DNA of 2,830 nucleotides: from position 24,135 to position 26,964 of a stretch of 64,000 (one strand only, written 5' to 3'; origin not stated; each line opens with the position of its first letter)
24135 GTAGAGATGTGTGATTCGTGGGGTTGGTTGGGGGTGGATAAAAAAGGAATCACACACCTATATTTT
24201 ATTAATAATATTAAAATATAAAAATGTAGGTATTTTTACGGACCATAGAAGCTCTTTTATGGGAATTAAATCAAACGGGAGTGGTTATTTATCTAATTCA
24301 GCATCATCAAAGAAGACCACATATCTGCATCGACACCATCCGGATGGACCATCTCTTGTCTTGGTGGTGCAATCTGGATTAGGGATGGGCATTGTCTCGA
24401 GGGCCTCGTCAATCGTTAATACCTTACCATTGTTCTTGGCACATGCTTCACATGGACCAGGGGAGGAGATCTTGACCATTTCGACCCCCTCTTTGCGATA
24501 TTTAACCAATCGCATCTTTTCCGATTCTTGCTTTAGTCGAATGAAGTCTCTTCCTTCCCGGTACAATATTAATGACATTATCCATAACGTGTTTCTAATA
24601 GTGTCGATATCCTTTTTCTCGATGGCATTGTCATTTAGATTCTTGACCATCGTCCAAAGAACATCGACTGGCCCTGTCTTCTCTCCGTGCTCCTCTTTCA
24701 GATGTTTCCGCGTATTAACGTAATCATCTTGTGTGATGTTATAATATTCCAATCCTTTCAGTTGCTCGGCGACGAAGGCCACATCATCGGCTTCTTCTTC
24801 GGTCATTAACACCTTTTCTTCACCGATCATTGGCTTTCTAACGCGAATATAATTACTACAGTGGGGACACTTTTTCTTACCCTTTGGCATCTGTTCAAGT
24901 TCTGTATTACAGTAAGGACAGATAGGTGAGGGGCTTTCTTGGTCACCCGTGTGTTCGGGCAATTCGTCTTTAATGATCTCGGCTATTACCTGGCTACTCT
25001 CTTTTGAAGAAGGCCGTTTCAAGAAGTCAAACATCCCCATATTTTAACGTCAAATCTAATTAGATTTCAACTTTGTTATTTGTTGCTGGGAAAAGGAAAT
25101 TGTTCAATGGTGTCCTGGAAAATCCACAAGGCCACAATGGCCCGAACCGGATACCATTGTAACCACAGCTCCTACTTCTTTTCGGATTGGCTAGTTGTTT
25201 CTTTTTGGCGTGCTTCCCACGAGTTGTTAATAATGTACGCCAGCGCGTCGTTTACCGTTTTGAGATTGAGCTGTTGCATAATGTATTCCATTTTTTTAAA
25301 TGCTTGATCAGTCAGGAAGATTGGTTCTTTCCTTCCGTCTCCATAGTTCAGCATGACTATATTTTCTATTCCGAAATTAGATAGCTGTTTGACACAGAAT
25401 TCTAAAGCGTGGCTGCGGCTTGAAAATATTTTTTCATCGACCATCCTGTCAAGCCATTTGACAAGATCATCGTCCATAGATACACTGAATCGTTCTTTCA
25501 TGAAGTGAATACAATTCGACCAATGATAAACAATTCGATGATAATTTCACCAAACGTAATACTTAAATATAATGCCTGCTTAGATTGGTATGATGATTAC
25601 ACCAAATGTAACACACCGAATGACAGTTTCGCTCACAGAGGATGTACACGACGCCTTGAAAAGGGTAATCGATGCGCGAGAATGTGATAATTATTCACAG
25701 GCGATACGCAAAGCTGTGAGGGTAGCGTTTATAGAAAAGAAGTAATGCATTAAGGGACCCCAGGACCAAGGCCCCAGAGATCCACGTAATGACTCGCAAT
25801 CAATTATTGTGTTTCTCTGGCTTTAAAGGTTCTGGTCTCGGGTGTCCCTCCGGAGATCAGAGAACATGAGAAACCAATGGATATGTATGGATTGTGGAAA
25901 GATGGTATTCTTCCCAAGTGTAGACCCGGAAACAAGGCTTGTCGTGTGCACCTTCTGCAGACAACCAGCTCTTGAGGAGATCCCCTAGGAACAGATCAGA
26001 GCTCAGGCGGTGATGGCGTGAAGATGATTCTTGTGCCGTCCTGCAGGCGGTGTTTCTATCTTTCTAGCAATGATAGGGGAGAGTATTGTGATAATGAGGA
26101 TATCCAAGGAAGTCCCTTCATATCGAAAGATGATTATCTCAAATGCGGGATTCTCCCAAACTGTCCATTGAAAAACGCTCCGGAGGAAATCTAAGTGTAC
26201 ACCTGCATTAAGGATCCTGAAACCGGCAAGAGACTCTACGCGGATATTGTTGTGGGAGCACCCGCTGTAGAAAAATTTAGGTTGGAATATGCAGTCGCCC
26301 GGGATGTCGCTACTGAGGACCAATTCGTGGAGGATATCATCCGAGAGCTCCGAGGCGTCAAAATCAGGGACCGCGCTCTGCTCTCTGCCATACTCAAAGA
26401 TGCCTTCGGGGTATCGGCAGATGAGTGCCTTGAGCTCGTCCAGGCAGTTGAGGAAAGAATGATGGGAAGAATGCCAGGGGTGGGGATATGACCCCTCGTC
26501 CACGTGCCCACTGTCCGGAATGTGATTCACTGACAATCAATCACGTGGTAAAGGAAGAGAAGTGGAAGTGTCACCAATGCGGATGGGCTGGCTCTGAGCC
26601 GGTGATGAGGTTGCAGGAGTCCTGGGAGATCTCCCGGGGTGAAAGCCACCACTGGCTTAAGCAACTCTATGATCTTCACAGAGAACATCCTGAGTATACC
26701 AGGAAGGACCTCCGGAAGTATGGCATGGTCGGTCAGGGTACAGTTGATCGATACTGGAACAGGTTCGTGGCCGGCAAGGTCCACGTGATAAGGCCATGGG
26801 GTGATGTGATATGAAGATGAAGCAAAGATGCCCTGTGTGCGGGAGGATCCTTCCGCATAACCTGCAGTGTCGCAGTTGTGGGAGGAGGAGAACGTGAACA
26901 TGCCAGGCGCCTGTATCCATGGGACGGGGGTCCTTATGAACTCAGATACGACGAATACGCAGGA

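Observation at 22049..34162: ~12.1-kb integrated element in tRNA-Gly with a PrimPol-helicase and no recognisable virion genes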

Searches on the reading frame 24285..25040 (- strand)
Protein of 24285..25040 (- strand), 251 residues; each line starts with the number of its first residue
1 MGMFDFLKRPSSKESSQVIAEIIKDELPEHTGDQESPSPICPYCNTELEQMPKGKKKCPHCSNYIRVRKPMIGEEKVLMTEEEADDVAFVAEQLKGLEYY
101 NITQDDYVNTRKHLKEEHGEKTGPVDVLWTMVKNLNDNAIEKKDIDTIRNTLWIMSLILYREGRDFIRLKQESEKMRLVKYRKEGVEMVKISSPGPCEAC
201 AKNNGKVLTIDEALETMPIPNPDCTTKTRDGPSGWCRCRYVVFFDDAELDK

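Call 10: search_protein_families(library=pfam, max_evalue=0.01, proteins=[window:24285-25040:-])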
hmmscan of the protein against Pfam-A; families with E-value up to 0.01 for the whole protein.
window:24285-25040:- (251 aa): 0 families

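Call 14: search_protein_families(library=phrogs, max_evalue=0.01, proteins=[window:24285-25040:-])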
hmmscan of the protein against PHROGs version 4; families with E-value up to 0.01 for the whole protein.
window:24285-25040:- (251 aa): 3 families
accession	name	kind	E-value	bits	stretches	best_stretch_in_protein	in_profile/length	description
phrog_4611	-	head and packaging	0.00061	19.2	1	171-245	201-273/710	minor head protein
phrog_581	-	head and packaging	0.0018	18.4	1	175-246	225-298/564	minor head protein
phrog_8436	-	unknown function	0.0038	18.3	1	30-76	55-99/110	-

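Call 51: search_protein_families(library=ncbifam, max_evalue=0.01, proteins=[window:24285-25040:-])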
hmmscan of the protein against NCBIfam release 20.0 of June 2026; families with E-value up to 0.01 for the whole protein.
window:24285-25040:- (251 aa): 0 families

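Call 59: search_protein_families(library=padloc, max_evalue=0.01, proteins=[window:24285-25040:-])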
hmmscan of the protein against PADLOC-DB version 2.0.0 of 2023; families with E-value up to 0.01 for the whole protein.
window:24285-25040:- (251 aa): 1 family
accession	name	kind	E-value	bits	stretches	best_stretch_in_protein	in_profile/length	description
PDLC01293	Cas10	-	0.0012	15.8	1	35-142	339-425/577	CAS-III; effector_LS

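Call 70: search_protein_representatives(protein=window:24285-25040:-)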
Query: 251 residues. Proteins with E-value up to 0.001 (for the whole library): 1610; up to 1e-10: 691; up to 1e-30: 40. The best 150 are listed.
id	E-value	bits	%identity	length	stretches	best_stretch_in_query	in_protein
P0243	4.7e-170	579.9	100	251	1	1-251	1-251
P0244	5.5e-47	176.7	44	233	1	34-243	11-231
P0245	3.6e-45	170.8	42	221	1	51-250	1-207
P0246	2.7e-44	167.9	43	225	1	36-246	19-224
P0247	1.7e-39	152.2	42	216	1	36-242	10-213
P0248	3.8e-39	151.0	39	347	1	33-246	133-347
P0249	7.0e-39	150.2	42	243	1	1-245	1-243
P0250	4.4e-38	147.5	41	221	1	40-243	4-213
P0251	1.1e-36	143.0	39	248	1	35-243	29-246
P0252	1.7e-36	142.4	39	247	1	37-249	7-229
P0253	2.9e-36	141.6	39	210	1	38-246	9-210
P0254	4.1e-36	141.1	38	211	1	38-241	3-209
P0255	1.8e-35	139.0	36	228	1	40-248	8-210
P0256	1.8e-35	139.0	37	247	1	38-243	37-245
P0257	2.3e-35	138.6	36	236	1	36-249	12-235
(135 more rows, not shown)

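Call 74: search_protein_families(library=pfam, alignment_id=A6, max_evalue=0.01)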
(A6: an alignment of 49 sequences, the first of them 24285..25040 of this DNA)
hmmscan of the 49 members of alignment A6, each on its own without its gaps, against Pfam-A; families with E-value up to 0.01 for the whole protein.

A. member 1, window:24285-25040:- (251 aa): 0 families

B. families by the number of members that match (of 49 scanned): 33 families (the first 25 are shown)
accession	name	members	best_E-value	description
PF12773.13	DZR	5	6.2e-05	Double zinc ribbon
PF04233.19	Phage_Mu_F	4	5e-05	Phage Mu protein F like protein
PF01363.27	FYVE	3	0.00056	FYVE zinc finger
PF00226.36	DnaJ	2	1.5e-12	DnaJ domain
PF13424.12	TPR_12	2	1.5e-05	Tetratricopeptide repeat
PF13248.11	Zn_ribbon_3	2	0.00011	zinc-ribbon domain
PF07719.23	TPR_2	2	0.00021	Tetratricopeptide repeat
PF13208.11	TerB_N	1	5.6e-19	TerB N-terminal domain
PF13828.11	DUF4190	1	1.2e-07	Domain of unknown function (DUF4190)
PF13240.11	Zn_Ribbon_1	1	1.5e-06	zinc-ribbon domain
PF23414.1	Beta-prop_EML_2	1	2.6e-05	Echinoderm microtubule-associated protein second beta-propeller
PF13570.13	Beta-prop_ACSF4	1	3.9e-05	Beta-alanine-activating enzyme, beta-propeller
PF13181.12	TPR_8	1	0.00024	Tetratricopeptide repeat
PF13098.12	Thioredoxin_2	1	0.0004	Thioredoxin-like domain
PF06152.16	Phage_min_cap2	1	0.00049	Phage minor capsid protein 2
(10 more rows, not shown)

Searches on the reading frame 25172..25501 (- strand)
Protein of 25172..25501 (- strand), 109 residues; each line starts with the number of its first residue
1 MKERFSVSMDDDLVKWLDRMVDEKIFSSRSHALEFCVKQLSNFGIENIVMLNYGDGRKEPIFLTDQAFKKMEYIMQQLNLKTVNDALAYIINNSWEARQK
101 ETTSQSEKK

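Call 10: search_protein_families(library=pfam, max_evalue=0.01, proteins=[window:25172-25501:-])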
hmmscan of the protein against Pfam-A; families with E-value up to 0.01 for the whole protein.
window:25172-25501:- (109 aa): 1 family
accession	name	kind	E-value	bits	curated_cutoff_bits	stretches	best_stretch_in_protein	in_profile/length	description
PF01402.27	RHH_1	-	0.00085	19.6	20.5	1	4-34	1-30/39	Ribbon-helix-helix protein, copG family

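Call 14: search_protein_families(library=phrogs, max_evalue=0.01, proteins=[window:25172-25501:-])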
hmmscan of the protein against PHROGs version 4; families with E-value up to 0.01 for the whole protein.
window:25172-25501:- (109 aa): 2 families
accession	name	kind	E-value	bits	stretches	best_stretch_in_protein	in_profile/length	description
phrog_4738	-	transcription regulation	0.0044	17.7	1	1-33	13-45/59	transcriptional repressor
phrog_22505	-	unknown function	0.0054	18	1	4-39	8-42/150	-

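Call 59: search_protein_families(library=padloc, max_evalue=0.01, proteins=[window:25172-25501:-])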
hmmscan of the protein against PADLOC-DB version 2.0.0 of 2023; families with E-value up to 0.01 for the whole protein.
window:25172-25501:- (109 aa): 0 families

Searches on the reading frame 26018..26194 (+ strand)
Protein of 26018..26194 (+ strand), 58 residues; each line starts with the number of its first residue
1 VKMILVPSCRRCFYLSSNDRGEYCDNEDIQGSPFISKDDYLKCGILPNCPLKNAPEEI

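Call 9: search_protein_families(library=pfam, max_evalue=0.01, proteins=[window:26018-26194:+])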
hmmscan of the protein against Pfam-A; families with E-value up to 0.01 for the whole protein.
window:26018-26194:+ (58 aa): 0 families

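Call 15: search_protein_families(library=phrogs, max_evalue=0.01, proteins=[window:26018-26194:+])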
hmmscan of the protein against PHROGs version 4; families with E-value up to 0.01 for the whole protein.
window:26018-26194:+ (58 aa): 0 families

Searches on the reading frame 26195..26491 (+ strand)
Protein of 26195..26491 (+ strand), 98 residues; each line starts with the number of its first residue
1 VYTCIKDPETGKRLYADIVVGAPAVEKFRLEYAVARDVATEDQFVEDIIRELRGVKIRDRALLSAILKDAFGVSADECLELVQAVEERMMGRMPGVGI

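Call 10: search_protein_families(library=pfam, max_evalue=0.01, proteins=[window:26195-26491:+])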
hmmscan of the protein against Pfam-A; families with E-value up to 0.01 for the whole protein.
window:26195-26491:+ (98 aa): 0 families

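Call 14: search_protein_families(library=phrogs, max_evalue=0.01, proteins=[window:26195-26491:+])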
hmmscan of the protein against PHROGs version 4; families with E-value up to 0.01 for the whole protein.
window:26195-26491:+ (98 aa): 0 families

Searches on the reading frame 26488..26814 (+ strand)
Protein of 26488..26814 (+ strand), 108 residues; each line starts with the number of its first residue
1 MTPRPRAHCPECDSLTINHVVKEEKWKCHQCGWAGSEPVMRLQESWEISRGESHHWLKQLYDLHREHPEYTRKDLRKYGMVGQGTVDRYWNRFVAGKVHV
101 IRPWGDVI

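Call 10: search_protein_families(library=pfam, max_evalue=0.01, proteins=[window:26488-26814:+])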
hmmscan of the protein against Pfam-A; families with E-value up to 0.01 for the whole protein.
window:26488-26814:+ (108 aa): 0 families

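Call 14: search_protein_families(library=phrogs, max_evalue=0.01, proteins=[window:26488-26814:+])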
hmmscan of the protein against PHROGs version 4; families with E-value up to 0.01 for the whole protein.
window:26488-26814:+ (108 aa): 0 families

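Call 51: search_protein_families(library=ncbifam, max_evalue=0.01, proteins=[window:26488-26814:+])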
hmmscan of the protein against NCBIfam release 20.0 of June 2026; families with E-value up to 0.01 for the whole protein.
window:26488-26814:+ (108 aa): 3 families
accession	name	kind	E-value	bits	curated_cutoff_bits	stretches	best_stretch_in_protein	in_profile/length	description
NF004071.0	PRK05580.2-3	equivalog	0.0029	15.6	1105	1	6-38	449-480/735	primosomal protein N'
TIGR01384.1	TFS_arch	equivalog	0.0078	16.9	64.75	1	8-37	2-28/101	transcription factor S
TIGR00595.1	priA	equivalog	0.0099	14.5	230.35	1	7-38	226-256/509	replication restart helicase PriA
